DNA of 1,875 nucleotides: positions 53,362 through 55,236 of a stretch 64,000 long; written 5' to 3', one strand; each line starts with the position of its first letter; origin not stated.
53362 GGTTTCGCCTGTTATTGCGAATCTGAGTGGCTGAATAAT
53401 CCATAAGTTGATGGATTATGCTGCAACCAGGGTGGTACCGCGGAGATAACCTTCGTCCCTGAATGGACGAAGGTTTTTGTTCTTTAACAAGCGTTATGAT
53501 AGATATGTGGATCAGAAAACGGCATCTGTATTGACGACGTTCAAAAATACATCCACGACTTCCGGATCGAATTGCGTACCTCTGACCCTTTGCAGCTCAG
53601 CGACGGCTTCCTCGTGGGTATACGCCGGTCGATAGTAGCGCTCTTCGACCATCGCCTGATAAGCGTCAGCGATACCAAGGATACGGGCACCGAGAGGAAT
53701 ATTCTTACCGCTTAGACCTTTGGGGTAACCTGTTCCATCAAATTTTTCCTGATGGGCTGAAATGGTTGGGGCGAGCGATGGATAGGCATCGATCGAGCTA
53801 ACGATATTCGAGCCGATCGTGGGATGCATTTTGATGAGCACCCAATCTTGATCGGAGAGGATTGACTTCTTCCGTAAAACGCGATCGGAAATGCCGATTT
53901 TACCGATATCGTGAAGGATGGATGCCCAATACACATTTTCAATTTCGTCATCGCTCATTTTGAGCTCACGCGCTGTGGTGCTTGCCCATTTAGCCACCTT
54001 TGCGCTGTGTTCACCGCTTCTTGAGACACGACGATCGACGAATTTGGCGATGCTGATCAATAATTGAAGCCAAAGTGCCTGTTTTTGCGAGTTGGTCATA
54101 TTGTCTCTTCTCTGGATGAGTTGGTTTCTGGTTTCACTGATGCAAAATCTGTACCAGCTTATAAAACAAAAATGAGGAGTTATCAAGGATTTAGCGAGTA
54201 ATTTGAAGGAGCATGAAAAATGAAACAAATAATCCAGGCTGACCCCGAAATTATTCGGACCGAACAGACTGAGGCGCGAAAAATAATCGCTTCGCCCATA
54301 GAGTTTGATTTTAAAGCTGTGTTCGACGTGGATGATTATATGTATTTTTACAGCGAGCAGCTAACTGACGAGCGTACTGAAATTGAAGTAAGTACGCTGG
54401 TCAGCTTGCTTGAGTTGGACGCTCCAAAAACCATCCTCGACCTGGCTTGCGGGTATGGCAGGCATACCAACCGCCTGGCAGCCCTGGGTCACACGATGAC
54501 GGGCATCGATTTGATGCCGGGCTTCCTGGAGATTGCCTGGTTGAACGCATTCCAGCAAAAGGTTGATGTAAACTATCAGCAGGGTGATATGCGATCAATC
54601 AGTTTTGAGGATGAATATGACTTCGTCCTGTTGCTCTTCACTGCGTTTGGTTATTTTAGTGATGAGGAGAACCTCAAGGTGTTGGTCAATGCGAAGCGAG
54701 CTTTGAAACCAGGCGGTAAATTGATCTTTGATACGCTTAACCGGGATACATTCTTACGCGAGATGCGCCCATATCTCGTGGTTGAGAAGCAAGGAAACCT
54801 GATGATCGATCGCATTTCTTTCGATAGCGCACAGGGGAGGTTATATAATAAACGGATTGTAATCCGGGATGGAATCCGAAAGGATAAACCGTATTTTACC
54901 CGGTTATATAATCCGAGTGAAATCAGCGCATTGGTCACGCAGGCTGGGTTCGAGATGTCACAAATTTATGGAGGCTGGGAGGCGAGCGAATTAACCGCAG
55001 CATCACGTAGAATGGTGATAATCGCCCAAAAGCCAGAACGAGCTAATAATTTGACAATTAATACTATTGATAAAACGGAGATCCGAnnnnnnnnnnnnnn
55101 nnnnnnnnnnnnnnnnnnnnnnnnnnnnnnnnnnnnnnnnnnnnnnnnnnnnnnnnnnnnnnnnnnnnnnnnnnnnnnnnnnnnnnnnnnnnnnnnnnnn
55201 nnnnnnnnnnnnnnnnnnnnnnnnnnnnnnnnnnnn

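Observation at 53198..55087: T-box leader (probable Leu specifier) is separated from leuS by a convergent HD-GYP gene, so read-through would be antisense to it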

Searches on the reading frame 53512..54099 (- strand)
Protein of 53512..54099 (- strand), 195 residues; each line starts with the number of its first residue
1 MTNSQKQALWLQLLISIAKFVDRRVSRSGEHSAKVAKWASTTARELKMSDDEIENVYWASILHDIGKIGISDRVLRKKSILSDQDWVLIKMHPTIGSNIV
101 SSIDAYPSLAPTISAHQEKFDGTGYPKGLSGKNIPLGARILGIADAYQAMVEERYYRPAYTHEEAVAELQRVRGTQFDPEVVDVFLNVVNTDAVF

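Call 9: search_protein_families(library=pfam, proteins=[window:53512-54099:-])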
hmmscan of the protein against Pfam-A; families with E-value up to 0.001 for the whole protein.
window:53512-54099:- (195 aa): 3 families
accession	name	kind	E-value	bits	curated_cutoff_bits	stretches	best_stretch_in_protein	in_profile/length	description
PF13487.12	HD_5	-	1.1e-38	133.1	27.2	1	20-181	6-170/170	HD domain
PF01966.28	HD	-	1.3e-17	64.6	22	1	30-150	3-116/116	HD domain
PF08668.18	HDOD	-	7.1e-05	22.8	22.9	1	24-72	91-137/196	HDOD domain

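Call 20: find_related_loci(query=window:53512-54099:-, collection=genome_contigs, flank=5000)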
Query window:53512-54099:- (195 aa) in genome_contigs; peptide patterns used: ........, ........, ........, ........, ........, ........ (x = any residue, [..] = any of these).
599 stretches matched a pattern (row limit reached: there are more); 526 encode a relative of the query (tblastn E <= 1e-3); the best 80 are kept; 80 distinct loci.
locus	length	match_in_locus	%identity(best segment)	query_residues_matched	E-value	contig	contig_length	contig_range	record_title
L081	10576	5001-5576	92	1-192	3e-120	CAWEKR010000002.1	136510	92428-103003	MAG: uncultured Chloroflexia bacterium isolate MFD05942.bin.3.255 genome assembly, contig: contig_12125, whole genome sh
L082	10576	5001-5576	86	1-192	4e-115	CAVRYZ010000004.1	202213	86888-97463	MAG: uncultured Chloroflexia bacterium isolate MFD05942.bin.2.86 genome assembly, contig: contig_33380, whole genome sho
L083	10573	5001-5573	88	1-191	1e-114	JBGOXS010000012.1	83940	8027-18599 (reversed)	MAG: Anaerolineae bacterium isolate OBJ_0618_130150_61 k141_635842_length_83940_cov_12.0000, whole genome shotgun sequen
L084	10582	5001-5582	82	1-194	2e-111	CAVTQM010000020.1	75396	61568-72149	MAG: uncultured Chloroflexia bacterium isolate MFD00709.bin.2.142 genome assembly, contig: contig_143422, whole genome s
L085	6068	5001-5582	82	1-194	2e-109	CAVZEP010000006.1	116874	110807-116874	MAG: uncultured Chloroflexia bacterium isolate MFD05942.bin.2.209 genome assembly, contig: contig_127477, whole genome s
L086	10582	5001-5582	79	1-194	3e-108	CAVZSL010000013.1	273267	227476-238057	MAG: uncultured Chloroflexia bacterium isolate MFD00709.bin.2.114 genome assembly, contig: contig_82347, whole genome sh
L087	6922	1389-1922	51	9-186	4e-63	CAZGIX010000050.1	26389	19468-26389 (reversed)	MAG TPA_asm: uncultured Anaerolineaceae bacterium isolate binchicken_co259_18 genome assembly, contig: NODE_843_length_2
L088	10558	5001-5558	46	9-194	1e-58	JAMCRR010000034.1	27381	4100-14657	MAG: Chloroflexota bacterium isolate FK_Sedi_A_Bin.25 NODE_3598_length_27414_cov_3.88695, whole genome shotgun sequence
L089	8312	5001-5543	45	10-190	2e-57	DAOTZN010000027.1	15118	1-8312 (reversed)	MAG TPA_asm: Anaerolineales bacterium isolate H54_522 k91_1629075, whole genome shotgun sequence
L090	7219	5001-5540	47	10-189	3e-57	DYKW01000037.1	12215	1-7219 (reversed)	MAG TPA_asm: Anaerolinea thermophila isolate SulCav_AS07-7_54_483 SulCav_AS07_7_5097_length_12215_cov_226_025740, whole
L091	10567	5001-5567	43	1-189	1e-56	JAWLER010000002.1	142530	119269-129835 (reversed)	MAG: Anaerolineales bacterium isolate 20BLK6-1.bin.76 NODE_22_length_142530_cov_9.093210, whole genome shotgun sequence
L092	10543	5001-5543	46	10-190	2e-56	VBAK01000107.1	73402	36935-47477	MAG: Bacillati bacterium ANGP1 isolate NP_3 14_0903_12_20cm_scaffold_40, whole genome shotgun sequence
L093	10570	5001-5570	43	1-190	2e-56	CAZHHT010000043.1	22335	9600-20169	MAG TPA_asm: uncultured Anaerolineales bacterium isolate binchicken_co228_499 genome assembly, contig: NODE_3089_length_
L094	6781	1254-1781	46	10-185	2e-55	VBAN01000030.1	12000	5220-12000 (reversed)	MAG: Bacillati bacterium ANGP1 isolate NP_6 14_0903_13_30cm_scaffold_281813, whole genome shotgun sequence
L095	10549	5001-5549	46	7-189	1e-54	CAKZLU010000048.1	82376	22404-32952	MAG TPA_asm: uncultured actinobacterium isolate SRR5214706_bin.116_CONCOCT_v1.1_MAG genome assembly, contig: ERZ1744544.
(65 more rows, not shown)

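Call 45: search_protein_families(library=ncbifam, proteins=[window:53512-54099:-], max_evalue=0.001)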
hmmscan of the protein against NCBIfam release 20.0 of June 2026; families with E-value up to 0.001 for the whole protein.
window:53512-54099:- (195 aa): 3 families
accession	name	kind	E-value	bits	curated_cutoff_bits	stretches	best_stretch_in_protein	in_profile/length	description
NF053512.1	nitric_RR_NosR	exception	4.5e-43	147.8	400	1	6-191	170-356/422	response regulator c-di-GMP phosphodiesterase, NosR family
TIGR00277.1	HDIG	domain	1.8e-07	30.9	27.6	1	30-118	7-83/84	HDIG domain-containing metalloprotein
TIGR02621.3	cas3_GSU0051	exception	0.0005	19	400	1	30-67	673-710/854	type I-G CRISPR-associated helicase/endonuclease Cas3g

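Call 62: search_solved_structures(query=window:53512-54099:-, max_evalue=0.00001, show_alignments=2)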
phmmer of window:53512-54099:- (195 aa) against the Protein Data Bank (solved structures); distinct sequences matched with E-value up to 0.00001: 5.
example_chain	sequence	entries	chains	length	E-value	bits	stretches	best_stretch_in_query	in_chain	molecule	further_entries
5z7c_A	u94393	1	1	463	6e-40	140.3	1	14-183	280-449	3'3'-cGAMP-specific phosphodiesterase 3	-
4mcw_A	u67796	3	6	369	2.4e-29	105.8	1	28-189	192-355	Metal dependent phosphohydrolase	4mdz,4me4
4r8z_A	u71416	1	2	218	5.5e-25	91.5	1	47-190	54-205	Cyclic di-GMP phosphodiesterase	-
9rbz_A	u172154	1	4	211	8.2e-20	74.7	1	17-189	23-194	HD domain/sensory box protein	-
9rc0_A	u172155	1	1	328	2.8e-19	72.9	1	18-188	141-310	HD domain/sensory box protein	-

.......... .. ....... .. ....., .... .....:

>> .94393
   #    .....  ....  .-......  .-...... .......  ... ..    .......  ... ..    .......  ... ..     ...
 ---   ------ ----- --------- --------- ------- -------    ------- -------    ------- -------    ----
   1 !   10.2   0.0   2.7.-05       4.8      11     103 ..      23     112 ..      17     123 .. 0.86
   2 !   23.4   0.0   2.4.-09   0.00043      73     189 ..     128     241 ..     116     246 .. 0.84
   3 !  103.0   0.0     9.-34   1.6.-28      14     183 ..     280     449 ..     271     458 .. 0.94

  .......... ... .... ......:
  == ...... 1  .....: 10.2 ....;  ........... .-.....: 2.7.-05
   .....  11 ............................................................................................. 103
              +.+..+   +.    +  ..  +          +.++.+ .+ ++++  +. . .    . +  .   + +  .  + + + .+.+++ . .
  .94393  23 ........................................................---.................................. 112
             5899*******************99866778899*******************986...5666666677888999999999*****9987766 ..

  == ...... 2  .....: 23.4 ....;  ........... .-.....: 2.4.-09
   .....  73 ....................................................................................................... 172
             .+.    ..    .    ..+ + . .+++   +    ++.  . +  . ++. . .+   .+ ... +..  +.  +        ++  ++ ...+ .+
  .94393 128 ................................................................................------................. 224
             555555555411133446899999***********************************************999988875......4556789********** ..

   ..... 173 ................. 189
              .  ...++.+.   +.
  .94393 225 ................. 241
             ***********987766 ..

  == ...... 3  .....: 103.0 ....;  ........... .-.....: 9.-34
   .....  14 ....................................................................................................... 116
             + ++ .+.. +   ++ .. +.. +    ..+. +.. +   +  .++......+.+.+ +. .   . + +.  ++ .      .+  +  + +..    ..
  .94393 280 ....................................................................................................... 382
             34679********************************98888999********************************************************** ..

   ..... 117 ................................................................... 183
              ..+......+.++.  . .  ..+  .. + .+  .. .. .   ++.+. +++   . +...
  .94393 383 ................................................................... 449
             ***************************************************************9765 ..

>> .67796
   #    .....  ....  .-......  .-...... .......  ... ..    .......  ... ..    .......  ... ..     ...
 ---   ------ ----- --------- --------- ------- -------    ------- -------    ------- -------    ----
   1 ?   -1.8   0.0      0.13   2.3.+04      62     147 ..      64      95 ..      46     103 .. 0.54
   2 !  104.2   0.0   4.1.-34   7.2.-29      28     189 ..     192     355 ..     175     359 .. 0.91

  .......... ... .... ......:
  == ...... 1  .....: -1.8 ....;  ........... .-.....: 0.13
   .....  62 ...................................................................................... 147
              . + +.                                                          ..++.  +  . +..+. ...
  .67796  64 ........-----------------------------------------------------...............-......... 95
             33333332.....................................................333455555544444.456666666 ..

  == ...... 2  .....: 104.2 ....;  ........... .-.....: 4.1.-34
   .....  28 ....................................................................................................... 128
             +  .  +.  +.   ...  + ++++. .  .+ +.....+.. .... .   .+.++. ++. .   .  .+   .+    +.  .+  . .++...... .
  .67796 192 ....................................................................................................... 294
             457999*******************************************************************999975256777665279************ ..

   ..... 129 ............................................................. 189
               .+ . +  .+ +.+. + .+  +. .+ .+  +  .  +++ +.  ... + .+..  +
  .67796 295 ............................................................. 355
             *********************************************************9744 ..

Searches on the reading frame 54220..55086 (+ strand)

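Call 9: search_protein_families(library=pfam, proteins=[window:54220-55086:+])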
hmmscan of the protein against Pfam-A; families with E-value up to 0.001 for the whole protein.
window:54220-55086:+ (289 aa): 10 families
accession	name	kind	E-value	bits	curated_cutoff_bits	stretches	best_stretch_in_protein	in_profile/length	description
PF13649.12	Methyltransf_25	-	2.7e-20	73.3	27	1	72-166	1-97/97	Methyltransferase domain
PF08241.18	Methyltransf_11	-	5.4e-18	65.9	21.2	1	73-170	1-95/95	Methyltransferase domain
PF13847.12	Methyltransf_31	-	5.3e-12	46.1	27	1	70-175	5-115/145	Methyltransferase domain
PF13489.12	Methyltransf_23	-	3e-11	43.8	27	1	63-246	15-161/164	Methyltransferase domain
PF08242.18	Methyltransf_12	-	1.2e-08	36.1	30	1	73-168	1-98/98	Methyltransferase domain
PF03848.20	TehB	-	3.2e-08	33.7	20.4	1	44-174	9-137/193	Tellurite resistance protein TehB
PF00891.24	Methyltransf_2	-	6.7e-07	29.3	22.3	1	37-169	32-163/210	O-methyltransferase domain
PF01209.24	Ubie_methyltran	-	8.8e-07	28.9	20.1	1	68-169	47-150/233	ubiE/COQ5 methyltransferase family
PF05401.17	NodS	-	1.2e-06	28.9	24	1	71-172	46-146/201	Nodulation protein S (NodS)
PF05175.20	MTS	-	2.8e-05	24.3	23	1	58-170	21-138/170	Methyltransferase small domain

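Call 45: search_protein_families(library=ncbifam, proteins=[window:54220-55086:+], max_evalue=0.001)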
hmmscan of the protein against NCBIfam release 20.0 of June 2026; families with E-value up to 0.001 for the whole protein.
window:54220-55086:+ (289 aa): 28 families (the best 25 are shown)
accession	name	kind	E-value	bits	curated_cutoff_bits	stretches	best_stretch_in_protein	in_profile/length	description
NF041820.1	daptide_MTase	equivalog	1.6e-19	70.4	175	1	51-178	20-150/243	daptide-type RiPP biosynthesis methyltransferase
TIGR01983.1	UbiG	equivalog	3e-12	46.3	102.95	1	69-177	50-158/228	bifunctional 2-polyprenyl-6-hydroxyphenol methylase/3-demethylubiquinol 3-O-methyltransferase UbiG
NF043040.1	corrin_prot_MT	hypoth_equivalog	9.2e-12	44.8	180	1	69-170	42-148/216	corrinoid protein-associated methyltransferase CpaM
TIGR01934.1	MenG_MenH_UbiE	subfamily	2.5e-10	40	158.35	1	60-170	31-142/223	ubiquinone/menaquinone biosynthesis methyltransferase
NF051855.1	GlySarMtaseBact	equivalog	3.8e-10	39.8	350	1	50-180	35-168/259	glycine/sarcosine N-methyltransferase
NF001244.0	PRK00216.1-5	equivalog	2.5e-09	36.8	216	1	60-173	40-157/236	bifunctional demethylmenaquinone methyltransferase/2-methoxy-6-polyprenyl-1,4-benzoquinol methylase UbiE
TIGR00477.1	tehB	equivalog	3.6e-09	36.3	219.5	1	3-171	12-176/238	tellurite resistance methyltransferase TehB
NF008992.0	PRK12335.1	equivalog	1e-08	34.7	303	1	50-176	107-230/289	SAM-dependent methyltransferase TehB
TIGR02072.1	BioC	equivalog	1.3e-08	35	184.95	1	59-178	22-140/244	malonyl-ACP O-methyltransferase BioC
NF008405.0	PRK11207.1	equivalog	2.1e-08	33.9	218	1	49-170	14-133/198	tellurite resistance methyltransferase TehB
NF045667.1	MTase_DVU1556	equivalog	3.8e-08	33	155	1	60-246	14-162/213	DVU_1556 family methyltransferase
TIGR02021.1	BchM-ChlM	equivalog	7.3e-08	32.1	158.9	1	50-155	35-140/218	magnesium protoporphyrin IX methyltransferase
NF041536.1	ArsM_DUF2284_UU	exception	1.2e-07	30.5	575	1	61-172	69-183/459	arsenite methyltransferase/DUF2284 domain selenoprotein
NF041650.1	nod_mtase_NodS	equivalog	1.4e-07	31.4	300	1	70-173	40-142/190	nodulation methyltransferase NodS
NF041537.1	ArsM_AhpD_UU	exception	1.8e-07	30.3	510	1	62-170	70-180/345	arsenite methyltransferase/AhpD domain selenoprotein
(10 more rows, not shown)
